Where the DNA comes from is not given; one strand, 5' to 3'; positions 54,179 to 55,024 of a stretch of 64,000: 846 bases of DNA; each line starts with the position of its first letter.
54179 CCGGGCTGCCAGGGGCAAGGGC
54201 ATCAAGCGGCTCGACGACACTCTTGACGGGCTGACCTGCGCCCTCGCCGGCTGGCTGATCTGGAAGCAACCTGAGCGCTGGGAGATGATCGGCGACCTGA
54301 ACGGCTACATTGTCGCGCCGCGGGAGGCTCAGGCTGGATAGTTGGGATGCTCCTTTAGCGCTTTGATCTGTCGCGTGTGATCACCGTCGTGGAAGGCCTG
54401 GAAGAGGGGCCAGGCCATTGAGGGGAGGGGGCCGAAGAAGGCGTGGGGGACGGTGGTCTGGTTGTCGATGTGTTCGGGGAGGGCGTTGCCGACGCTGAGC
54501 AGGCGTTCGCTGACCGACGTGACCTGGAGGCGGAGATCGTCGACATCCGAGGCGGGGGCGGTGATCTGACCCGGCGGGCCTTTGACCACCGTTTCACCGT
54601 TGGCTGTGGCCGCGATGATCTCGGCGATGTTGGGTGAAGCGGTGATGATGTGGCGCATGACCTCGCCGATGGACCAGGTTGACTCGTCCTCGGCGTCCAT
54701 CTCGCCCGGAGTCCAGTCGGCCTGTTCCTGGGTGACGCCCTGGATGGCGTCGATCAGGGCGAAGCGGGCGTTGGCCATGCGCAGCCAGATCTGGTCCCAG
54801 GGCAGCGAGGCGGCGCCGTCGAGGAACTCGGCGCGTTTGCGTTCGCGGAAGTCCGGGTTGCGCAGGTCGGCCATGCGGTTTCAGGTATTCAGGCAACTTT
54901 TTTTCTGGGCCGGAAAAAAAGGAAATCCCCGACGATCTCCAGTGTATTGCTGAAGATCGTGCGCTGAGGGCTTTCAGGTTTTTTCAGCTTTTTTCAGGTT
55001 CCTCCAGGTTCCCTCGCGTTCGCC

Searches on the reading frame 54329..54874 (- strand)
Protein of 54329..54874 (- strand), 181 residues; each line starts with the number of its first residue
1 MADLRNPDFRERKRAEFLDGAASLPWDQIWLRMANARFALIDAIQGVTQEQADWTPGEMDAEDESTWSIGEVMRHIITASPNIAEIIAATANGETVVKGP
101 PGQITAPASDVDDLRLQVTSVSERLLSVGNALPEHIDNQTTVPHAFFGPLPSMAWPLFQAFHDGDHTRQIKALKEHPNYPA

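Call 8: search_protein_families(library=pfam, proteins=[window:54329-54874:-], max_evalue=0.001)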
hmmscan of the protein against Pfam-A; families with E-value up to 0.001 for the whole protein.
window:54329-54874:- (181 aa): 1 family
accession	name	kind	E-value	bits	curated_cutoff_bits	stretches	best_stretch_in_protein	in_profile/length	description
PF12867.12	DinB_2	-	3.1e-09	37.8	24.8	1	37-170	6-128/128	DinB superfamily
